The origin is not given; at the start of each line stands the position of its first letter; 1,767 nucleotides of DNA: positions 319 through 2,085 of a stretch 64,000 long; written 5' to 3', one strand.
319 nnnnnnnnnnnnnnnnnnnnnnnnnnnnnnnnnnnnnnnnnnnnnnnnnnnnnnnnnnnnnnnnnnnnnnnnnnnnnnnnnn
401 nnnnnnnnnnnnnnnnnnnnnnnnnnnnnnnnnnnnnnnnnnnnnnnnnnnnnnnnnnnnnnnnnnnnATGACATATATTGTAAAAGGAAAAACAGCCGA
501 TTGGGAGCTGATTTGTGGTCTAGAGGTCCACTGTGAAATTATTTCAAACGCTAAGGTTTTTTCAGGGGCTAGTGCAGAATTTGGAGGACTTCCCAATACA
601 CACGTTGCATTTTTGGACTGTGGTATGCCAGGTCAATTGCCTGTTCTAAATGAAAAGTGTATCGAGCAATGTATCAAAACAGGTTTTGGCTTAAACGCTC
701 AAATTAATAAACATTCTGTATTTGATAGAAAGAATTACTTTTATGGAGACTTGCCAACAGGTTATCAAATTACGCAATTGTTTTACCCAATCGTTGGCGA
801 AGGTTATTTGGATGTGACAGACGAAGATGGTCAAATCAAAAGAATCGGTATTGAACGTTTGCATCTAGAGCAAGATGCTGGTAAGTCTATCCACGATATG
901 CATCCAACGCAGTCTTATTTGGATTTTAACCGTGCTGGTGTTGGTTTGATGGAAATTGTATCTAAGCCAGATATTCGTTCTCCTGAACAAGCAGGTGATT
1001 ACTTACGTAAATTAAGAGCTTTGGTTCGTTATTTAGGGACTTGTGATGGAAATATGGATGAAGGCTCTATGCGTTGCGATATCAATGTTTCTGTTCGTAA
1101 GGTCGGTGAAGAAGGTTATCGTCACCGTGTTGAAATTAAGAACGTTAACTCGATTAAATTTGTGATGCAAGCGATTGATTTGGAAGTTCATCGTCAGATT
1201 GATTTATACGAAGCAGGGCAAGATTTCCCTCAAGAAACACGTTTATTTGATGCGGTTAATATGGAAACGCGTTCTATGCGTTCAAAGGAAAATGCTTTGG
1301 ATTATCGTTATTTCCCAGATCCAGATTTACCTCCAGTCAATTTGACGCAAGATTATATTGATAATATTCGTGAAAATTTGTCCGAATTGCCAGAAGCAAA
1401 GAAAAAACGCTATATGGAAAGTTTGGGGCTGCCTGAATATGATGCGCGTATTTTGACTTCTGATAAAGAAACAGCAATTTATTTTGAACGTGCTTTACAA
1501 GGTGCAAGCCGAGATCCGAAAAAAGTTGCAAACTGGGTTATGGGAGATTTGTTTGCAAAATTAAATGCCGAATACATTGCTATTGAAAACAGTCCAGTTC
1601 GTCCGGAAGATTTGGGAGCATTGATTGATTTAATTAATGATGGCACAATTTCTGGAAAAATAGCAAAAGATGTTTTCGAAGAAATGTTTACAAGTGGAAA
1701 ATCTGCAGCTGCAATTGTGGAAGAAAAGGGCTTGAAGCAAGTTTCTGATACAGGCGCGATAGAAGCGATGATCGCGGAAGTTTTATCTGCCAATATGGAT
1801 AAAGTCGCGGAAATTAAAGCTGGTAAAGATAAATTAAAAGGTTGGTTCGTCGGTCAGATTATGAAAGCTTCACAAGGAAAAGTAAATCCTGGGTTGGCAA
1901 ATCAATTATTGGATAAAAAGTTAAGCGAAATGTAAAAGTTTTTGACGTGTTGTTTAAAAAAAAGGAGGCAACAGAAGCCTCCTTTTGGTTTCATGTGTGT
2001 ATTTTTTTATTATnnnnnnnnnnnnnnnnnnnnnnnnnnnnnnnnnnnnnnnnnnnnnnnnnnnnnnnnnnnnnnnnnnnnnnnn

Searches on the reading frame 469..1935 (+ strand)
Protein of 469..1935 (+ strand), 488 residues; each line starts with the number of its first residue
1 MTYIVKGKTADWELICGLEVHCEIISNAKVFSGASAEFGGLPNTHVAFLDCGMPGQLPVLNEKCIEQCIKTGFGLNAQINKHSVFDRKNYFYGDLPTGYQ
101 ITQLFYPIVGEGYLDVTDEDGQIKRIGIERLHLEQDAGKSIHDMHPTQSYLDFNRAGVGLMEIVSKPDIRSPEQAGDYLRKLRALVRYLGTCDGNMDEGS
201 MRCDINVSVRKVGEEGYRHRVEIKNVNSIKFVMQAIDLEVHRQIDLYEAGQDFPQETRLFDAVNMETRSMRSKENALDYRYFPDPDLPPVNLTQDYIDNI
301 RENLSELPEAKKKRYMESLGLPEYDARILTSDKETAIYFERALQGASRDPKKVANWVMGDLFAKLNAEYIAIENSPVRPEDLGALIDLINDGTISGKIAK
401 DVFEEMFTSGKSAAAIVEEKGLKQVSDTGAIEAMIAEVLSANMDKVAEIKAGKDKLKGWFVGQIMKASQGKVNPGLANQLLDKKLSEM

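Call 11: find_encoding_contigs(protein=window:469-1935:+, flank=10000, max_places=10)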
Protein window:469-1935:+ (488 aa): 13 contigs read that carry it; 8 places shown.
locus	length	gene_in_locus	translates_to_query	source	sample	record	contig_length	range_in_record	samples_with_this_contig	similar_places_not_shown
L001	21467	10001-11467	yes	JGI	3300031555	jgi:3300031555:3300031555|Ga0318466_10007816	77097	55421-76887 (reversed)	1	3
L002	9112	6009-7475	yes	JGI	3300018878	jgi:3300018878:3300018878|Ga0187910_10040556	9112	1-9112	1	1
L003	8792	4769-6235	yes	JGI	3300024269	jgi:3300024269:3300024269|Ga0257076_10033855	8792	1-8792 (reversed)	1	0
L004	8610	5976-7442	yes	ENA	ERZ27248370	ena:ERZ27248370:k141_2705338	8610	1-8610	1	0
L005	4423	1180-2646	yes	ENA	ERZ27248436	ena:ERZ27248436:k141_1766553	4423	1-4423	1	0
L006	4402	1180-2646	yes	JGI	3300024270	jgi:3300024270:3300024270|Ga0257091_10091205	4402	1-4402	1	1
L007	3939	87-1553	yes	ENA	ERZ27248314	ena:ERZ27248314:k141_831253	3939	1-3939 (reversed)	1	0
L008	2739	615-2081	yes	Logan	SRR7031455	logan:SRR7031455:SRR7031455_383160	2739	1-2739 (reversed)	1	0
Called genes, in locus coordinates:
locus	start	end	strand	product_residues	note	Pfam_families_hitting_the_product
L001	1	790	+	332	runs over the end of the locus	?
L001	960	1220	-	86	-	PF01649:Ribosomal_S20p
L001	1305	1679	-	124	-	-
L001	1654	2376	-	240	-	-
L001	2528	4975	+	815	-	PF00343:Phosphorylase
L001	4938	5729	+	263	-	PF02390:Methyltransf_4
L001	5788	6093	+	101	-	PF01740:STAS (weak)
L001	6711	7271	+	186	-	PF13505:OMP_b-brl, PF01617:Surface_Ag_2 (weak)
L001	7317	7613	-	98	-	-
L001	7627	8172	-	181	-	-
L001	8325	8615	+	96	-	PF02686:GatC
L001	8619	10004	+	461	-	PF01425:Amidase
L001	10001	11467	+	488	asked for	PF02934:GatB_N, PF02637:GatB_Yqey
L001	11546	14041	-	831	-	-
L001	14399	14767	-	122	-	-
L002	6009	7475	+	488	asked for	PF02934:GatB_N, PF02637:GatB_Yqey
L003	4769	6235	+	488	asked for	PF02934:GatB_N, PF02637:GatB_Yqey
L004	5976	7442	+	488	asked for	PF02934:GatB_N, PF02637:GatB_Yqey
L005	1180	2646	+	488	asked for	PF02934:GatB_N, PF02637:GatB_Yqey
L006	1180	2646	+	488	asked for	PF02934:GatB_N, PF02637:GatB_Yqey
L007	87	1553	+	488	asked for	PF02934:GatB_N, PF02637:GatB_Yqey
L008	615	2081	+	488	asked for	PF02934:GatB_N, PF02637:GatB_Yqey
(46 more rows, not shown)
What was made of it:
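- Assemblies often break inside it (call 11).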
